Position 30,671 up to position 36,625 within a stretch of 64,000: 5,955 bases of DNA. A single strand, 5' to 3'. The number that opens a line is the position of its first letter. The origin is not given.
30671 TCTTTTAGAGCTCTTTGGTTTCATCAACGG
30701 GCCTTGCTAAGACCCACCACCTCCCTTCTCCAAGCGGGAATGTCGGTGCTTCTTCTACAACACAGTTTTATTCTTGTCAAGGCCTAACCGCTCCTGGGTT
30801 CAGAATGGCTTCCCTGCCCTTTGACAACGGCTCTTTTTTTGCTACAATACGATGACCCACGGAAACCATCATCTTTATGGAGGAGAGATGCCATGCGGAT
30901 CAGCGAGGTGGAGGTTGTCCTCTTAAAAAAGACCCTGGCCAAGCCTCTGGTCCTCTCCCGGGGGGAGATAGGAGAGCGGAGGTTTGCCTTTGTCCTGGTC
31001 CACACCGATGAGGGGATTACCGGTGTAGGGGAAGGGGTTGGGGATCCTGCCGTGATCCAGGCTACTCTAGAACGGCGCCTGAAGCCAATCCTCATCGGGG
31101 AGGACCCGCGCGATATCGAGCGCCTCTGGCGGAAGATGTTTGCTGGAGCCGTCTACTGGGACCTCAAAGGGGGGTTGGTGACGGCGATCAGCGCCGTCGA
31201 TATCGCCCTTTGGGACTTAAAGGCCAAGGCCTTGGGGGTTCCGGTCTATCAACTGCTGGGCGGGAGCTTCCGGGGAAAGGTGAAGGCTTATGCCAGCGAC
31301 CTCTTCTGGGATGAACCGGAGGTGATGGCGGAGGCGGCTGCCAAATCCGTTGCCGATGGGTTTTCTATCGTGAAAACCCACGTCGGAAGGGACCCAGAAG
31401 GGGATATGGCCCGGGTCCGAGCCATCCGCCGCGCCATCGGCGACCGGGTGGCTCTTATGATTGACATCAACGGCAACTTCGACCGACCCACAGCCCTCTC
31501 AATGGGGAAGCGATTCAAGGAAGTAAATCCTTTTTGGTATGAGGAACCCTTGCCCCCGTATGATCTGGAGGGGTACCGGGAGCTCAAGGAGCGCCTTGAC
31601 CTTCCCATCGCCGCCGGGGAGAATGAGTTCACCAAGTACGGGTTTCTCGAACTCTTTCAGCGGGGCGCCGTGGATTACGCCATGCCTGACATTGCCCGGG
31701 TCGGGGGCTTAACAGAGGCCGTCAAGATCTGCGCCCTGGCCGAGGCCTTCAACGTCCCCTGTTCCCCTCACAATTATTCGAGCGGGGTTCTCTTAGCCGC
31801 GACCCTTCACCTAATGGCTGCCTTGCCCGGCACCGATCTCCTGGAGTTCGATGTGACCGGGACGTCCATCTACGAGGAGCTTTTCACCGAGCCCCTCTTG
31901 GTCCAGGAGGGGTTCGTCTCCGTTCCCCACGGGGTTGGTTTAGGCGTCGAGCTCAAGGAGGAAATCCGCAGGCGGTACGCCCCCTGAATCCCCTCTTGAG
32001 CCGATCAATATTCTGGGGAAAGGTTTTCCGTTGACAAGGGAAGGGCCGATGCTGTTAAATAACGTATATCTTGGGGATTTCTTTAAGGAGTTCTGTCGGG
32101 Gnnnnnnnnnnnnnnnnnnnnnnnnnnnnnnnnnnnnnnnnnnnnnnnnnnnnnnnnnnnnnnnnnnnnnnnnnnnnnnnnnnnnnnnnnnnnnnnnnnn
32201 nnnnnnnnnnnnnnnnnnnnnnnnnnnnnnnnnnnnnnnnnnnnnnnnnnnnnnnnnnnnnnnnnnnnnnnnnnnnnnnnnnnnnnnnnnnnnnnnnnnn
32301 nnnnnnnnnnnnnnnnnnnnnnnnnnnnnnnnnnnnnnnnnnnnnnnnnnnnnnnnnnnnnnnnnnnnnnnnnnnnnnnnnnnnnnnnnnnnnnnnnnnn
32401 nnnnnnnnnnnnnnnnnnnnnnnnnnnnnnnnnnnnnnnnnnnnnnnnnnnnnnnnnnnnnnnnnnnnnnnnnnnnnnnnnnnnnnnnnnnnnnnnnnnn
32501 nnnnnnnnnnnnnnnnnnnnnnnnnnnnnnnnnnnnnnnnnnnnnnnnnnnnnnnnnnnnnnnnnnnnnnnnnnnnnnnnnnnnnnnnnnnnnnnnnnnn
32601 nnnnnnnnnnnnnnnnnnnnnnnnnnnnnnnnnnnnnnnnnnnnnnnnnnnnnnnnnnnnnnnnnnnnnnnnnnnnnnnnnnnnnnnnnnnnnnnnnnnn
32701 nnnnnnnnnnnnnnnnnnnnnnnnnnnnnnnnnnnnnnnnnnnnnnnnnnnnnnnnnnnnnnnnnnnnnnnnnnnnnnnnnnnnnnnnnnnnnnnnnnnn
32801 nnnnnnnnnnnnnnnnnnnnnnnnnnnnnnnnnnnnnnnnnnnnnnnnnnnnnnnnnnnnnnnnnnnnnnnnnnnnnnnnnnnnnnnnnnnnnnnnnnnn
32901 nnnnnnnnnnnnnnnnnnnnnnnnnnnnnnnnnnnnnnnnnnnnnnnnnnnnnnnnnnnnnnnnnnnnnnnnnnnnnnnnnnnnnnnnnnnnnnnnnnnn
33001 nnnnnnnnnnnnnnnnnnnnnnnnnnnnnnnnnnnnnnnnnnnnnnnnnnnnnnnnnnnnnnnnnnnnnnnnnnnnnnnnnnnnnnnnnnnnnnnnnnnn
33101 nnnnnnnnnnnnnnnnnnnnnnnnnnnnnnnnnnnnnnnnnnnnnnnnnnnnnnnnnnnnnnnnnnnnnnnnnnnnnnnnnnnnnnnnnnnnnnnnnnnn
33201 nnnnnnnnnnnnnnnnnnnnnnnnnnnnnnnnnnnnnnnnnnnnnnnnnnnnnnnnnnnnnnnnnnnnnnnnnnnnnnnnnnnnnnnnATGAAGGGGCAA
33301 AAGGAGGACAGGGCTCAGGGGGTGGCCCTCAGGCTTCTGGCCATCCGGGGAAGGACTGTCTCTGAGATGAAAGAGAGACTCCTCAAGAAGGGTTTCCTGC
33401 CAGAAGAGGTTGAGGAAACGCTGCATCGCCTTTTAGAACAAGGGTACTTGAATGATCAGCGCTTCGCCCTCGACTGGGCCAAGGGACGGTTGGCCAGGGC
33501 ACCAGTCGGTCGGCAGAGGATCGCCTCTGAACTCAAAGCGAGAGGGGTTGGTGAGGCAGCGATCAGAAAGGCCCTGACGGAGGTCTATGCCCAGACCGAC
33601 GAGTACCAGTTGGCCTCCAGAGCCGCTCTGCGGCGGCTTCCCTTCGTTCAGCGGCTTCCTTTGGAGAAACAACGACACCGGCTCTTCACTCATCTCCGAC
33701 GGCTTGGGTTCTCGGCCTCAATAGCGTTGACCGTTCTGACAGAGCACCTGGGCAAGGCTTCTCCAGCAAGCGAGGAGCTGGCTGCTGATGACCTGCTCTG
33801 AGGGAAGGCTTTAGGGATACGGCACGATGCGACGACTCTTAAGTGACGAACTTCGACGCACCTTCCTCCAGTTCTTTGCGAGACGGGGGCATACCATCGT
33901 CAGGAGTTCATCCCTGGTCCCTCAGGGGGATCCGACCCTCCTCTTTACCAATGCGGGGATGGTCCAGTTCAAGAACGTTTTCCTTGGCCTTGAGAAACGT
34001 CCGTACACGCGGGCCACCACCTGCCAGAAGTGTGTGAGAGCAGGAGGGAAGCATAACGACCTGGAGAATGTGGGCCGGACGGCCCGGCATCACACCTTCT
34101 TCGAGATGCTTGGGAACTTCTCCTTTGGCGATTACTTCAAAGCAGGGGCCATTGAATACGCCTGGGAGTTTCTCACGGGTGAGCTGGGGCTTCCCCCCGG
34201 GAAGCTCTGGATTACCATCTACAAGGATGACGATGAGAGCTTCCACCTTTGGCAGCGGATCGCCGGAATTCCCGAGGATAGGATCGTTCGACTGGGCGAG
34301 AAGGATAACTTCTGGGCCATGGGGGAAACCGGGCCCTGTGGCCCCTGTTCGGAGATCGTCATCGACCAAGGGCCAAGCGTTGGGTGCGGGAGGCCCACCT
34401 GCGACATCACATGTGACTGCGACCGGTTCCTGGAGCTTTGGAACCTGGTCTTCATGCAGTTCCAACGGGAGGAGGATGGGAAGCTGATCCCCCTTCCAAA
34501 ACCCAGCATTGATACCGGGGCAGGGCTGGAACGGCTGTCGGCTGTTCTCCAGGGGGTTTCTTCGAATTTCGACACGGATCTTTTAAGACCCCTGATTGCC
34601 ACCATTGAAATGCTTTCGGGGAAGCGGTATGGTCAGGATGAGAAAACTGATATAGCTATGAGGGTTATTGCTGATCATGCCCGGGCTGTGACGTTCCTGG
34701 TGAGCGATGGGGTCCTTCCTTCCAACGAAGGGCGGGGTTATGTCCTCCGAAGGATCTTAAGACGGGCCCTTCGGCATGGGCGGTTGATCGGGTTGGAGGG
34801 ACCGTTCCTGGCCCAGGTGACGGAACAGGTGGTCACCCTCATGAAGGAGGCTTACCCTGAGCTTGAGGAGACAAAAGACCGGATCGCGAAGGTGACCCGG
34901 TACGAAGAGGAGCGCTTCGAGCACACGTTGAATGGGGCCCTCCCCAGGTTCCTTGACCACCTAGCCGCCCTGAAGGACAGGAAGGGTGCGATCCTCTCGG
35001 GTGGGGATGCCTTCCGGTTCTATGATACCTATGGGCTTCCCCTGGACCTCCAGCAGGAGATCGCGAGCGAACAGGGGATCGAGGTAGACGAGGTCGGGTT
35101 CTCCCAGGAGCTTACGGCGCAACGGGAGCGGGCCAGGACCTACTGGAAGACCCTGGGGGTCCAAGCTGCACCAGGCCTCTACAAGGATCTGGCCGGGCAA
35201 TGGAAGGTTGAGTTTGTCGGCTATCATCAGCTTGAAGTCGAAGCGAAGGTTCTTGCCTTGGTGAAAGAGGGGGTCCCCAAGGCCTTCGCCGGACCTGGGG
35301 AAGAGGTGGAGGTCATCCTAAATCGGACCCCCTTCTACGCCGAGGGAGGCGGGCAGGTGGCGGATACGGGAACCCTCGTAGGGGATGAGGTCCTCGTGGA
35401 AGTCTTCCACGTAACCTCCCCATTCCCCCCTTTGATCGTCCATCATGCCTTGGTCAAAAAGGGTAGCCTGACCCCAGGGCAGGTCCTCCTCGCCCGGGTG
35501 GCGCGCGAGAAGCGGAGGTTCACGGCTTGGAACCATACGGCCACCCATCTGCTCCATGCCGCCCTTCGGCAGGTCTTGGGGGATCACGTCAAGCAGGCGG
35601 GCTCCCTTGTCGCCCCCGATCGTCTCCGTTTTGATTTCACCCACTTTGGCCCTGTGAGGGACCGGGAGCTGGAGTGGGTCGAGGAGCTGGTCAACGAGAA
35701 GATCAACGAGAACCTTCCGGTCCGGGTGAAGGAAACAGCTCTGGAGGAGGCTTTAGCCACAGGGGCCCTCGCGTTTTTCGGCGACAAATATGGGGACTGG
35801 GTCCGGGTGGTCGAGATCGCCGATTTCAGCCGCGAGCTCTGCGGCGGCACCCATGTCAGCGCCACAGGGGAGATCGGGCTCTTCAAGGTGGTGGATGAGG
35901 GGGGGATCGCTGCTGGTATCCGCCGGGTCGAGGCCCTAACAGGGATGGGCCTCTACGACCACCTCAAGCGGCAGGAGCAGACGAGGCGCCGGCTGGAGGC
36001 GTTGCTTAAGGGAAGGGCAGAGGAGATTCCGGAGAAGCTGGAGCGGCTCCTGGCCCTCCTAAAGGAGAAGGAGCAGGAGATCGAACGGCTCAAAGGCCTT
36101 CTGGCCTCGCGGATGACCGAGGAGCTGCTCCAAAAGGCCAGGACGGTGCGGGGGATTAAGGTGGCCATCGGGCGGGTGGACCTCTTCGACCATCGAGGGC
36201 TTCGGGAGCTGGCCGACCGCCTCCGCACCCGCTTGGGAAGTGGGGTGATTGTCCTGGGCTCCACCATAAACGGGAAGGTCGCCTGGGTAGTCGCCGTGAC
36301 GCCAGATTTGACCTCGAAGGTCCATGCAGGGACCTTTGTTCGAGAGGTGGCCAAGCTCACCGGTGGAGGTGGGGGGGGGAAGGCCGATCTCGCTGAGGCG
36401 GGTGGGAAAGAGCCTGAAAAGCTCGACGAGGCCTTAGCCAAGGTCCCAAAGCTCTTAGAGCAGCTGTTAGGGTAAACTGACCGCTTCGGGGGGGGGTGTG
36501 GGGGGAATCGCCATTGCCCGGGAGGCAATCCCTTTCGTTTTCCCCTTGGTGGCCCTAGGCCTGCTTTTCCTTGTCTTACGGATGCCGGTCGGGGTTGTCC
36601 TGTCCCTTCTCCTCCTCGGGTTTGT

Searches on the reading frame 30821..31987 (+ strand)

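Call 11: search_protein_families(library=pfam, proteins=[window:30821-31987:+], max_evalue=0.00001)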
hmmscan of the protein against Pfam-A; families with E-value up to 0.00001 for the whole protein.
window:30821-31987:+ (388 aa): 2 families
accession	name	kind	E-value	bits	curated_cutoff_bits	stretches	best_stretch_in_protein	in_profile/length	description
PF13378.12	MR_MLE_C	-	1.8e-70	237.5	29.4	1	169-381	2-218/219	Enolase C-terminal domain-like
PF02746.21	MR_MLE_N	-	4.8e-26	91.7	22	1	30-147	4-117/117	Mandelate racemase / muconate lactonizing enzyme, N-terminal domain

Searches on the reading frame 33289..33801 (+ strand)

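Call 11: search_protein_families(library=pfam, proteins=[window:33289-33801:+], max_evalue=0.00001)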
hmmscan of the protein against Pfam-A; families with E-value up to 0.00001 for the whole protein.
window:33289-33801:+ (170 aa): 2 families
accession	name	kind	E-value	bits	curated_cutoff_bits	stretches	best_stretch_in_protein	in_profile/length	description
PF21982.2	RecX_HTH1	-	8.9e-16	58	26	1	12-48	4-40/40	RecX, first three-helix domain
PF02631.22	RecX_HTH2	-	1.2e-10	41.9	26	1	55-96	1-42/42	RecX, second three-helix domain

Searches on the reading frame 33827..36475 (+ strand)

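Call 11: search_protein_families(library=pfam, proteins=[window:33827-36475:+], max_evalue=0.00001)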
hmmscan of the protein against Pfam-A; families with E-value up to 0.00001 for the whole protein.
window:33827-36475:+ (882 aa): 3 families
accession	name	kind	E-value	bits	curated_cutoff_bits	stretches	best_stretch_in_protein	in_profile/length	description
PF01411.24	tRNA-synt_2c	-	9.7e-211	701.5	30.3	1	8-558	1-548/552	tRNA synthetases class II (A)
PF02272.25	DHHA1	-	2.3e-17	63.7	25.9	1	777-877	2-100/102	DHHA1 domain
PF07973.19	tRNA_SAD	-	3.8e-16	59.2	24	1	659-702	1-44/44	Threonyl and Alanyl tRNA synthetase second additional domain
